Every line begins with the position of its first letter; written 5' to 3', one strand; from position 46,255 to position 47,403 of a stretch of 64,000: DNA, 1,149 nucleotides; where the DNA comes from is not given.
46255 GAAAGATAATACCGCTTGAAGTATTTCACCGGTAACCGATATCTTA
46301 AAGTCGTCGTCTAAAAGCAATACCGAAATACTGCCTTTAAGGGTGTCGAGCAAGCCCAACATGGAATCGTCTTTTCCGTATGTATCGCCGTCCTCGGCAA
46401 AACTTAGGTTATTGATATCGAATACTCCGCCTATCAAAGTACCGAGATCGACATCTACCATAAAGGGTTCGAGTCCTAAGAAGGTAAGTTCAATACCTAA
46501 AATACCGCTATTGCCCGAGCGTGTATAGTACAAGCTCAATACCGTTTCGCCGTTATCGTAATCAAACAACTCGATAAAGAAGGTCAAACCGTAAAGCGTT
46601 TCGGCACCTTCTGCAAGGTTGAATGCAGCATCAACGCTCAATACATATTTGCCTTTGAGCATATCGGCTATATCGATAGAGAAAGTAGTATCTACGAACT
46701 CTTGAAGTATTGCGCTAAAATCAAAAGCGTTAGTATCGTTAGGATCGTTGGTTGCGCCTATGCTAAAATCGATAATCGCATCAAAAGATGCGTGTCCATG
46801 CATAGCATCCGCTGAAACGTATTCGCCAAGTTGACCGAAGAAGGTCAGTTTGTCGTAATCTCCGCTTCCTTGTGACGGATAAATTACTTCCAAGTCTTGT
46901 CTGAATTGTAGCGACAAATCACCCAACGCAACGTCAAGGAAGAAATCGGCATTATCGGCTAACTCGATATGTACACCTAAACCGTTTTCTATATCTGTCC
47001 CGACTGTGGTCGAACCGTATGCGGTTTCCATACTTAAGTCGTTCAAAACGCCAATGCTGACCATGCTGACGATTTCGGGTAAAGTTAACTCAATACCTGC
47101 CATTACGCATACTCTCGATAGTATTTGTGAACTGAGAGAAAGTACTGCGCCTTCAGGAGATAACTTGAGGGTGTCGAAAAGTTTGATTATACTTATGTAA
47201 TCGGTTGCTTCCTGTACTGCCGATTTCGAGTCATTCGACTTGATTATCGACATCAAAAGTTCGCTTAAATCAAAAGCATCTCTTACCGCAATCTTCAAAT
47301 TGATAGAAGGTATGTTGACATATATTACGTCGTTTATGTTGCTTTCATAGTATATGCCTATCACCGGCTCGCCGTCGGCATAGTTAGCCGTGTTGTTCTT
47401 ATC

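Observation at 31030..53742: A roughly 7,500-aa array of about 19-20 diverged modules with no family I can name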

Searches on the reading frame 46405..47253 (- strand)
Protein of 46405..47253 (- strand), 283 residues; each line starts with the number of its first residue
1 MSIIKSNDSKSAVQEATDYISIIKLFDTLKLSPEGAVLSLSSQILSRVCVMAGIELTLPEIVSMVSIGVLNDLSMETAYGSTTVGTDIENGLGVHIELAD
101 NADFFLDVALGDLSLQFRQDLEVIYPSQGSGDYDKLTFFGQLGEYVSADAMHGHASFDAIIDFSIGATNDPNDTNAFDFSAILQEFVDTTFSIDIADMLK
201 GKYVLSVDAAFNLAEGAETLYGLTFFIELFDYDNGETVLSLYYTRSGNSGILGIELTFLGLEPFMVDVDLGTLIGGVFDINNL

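Call 73: search_protein_families(library=pfam, alignment_id=A5, max_evalue=1)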
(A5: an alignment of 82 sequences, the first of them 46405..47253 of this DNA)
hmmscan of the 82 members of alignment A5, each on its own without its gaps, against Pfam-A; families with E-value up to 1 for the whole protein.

A. member 1, window:46405-47253:- (283 aa): 0 families

B. families by the number of members that match (of 82 scanned): 22 families
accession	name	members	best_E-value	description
PF13517.12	FG-GAP_3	1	0.002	FG-GAP-like repeat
PF22602.2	NXF_NTF2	1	0.01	Nuclear RNA export factor, NTF2 domain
PF24829.1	Phage_connect_2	1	0.016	Phage connector protein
PF07697.16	7TMR-HDED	1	0.026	7TM-HD extracellular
PF13505.12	OMP_b-brl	1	0.037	Outer membrane protein beta-barrel domain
PF04450.18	BSP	1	0.04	Peptidase of plants and bacteria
PF06088.16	TLP-20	1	0.044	Nucleopolyhedrovirus telokin-like protein-20 (TLP20)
PF05085.17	DUF685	1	0.066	Protein of unknown function (DUF685)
PF07663.16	EIIBC-GUT_C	1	0.071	Sorbitol phosphotransferase enzyme II C-terminus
PF16377.10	DUF4987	1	0.086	Domain of unknown function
PF00213.23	OSCP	1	0.098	ATP synthase delta (OSCP) subunit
PF17056.10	KRE1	1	0.1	Killer toxin-resistance protein 1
PF02707.21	MOSP_N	1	0.11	Major Outer Sheath Protein N-terminal region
PF02563.21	Poly_export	1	0.11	Polysaccharide biosynthesis/export protein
PF04952.20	AstE_AspA_hybrid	1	0.13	AstE/AspA barrel-sandwich hybrid domain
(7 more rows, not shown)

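Call 74: search_solved_structures(query=A5, max_evalue=10)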
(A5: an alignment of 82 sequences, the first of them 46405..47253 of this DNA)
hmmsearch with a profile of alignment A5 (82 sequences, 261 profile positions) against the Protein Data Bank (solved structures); distinct sequences matched with E-value up to 10: 2.
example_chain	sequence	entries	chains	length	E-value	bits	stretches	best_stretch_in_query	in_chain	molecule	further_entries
3hm4_A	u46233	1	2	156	0.18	15.1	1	13-74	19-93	Chemotaxis protein CheX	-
3h4y_A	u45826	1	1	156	0.27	14.6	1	20-74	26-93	putative chemotaxis protein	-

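Call 75: predict_structure(alignment_id=A5)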
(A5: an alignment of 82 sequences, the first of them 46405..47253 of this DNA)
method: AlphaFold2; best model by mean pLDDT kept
length: 283 residues; sequences in the alignment: 82
mean_pLDDT: 68.9   pTM: 0.54
mean pLDDT of the five models: 68.9, 67.9, 66.6, 65.7, 65.4
residues with pLDDT >= 90: 41; 70-90: 101; 50-70: 83; < 50: 58
segments of 3 or more residues with pLDDT < 50: 7-11, 13-23, 67-79, 121-143
pLDDT, mean of each block of 10 residues (from residue 1): 46 45 58 60 71 69 53 46 63 76 73 71 44 42 54 83 71 69 74 68 90 74 89 93 89 92 91 78 57
secondary structure, 60 per line:
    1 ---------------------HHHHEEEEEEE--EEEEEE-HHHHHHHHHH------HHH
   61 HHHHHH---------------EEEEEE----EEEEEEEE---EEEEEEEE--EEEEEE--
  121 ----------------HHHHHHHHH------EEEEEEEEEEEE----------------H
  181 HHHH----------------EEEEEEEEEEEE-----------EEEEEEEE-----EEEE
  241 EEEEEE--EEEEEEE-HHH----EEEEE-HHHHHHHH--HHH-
elements in order: H22-25 E26-32 E35-40 H42-51 H58-66 E82-87 E92-99 E103-110 E113-118 H137-145 E152-163 H180-184 E201-212 E224-231 E237-246 E249-255 E264-268 H270-277

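Call 77: fold_search(model_id=the predicted structure, library=pdb)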
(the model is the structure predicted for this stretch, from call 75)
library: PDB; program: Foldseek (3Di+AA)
matches with E <= 10: 279; with E <= 0.001: 0
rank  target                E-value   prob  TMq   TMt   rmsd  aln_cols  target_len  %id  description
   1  3wu2_o                2.1e-01  0.12  0.16  0.18  22.5       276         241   10  Crystal structure analysis of Photosystem II complex (released 2014-09-03)
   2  3bk5                  2.2e-01  0.11  0.12  0.14  15.2       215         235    6  Crystal structure of putative outer membrane lipoprotein-sorting protein domain from Vibrio parahaemolyticus (released 2008-02-05)
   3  5tz6_B                2.5e-01  0.05  0.11  0.11  21.3       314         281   11  Crystal Structure of CurJ Dehydratase H978F Inactive Mutant In Complex with Compound 21 (released 2017-01-11)
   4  5v2c_O                4.2e-01  0.16  0.18  0.20  16.6       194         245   10  RE-REFINEMENT OF CRYSTAL STRUCTURE OF PHOTOSYSTEM II COMPLEX (released 2017-08-30)
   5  4i79_A                4.4e-01  0.04  0.11  0.10  19.6       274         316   10  Crystal structure of human NUP43 (released 2013-02-27)
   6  5uw7_A                5.2e-01  0.06  0.13  0.07  18.6       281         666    8  PCY1 Y481F Variant in Complex with Follower Peptide (released 2017-05-31)
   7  9i6b_A                6.8e-01  0.06  0.16  0.15  18.1       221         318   10  CryoEM structure of the Chaetomium thermophilum TOM core complex at 2.7 angstrom resolution (pALDH treated) (released 2025-07-09)
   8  3slu_B                6.8e-01  0.04  0.12  0.11  18.0       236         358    9  Crystal structure of NMB0315 (released 2012-02-01)
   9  4rnz                  7.2e-01  0.09  0.15  0.12  16.5       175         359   11  Structure of Helicobacter pylori Csd3 from the hexagonal crystal (released 2015-03-11)
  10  2onc_B                7.2e-01  0.05  0.14  0.08  20.6       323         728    8  Crystal structure of human DPP-4 (released 2008-03-04)
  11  6ehe                  7.6e-01  0.12  0.19  0.18  18.0       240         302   11  OmpTdeltaL8 (loop L8 deletion mutant of OmpT), an outer membrane protein of Vibrio cholerae (released 2018-04-25)
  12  2axt_O                7.6e-01  0.08  0.14  0.15  17.9       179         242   11  Crystal Structure of Photosystem II from Thermosynechococcus elongatus (released 2005-12-27)
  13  8z5n_4                7.6e-01  0.08  0.11  0.11  17.4       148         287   14  Cryo-EM structure of the LPHT ring (released 2025-10-22)
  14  4il6_O                8.0e-01  0.11  0.15  0.17  17.2       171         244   10  Structure of Sr-substituted photosystem II (released 2013-03-06)
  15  4o9d_B                8.0e-01  0.11  0.17  0.13  13.3       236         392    8  Structure of Dos1 propeller (released 2014-01-22)
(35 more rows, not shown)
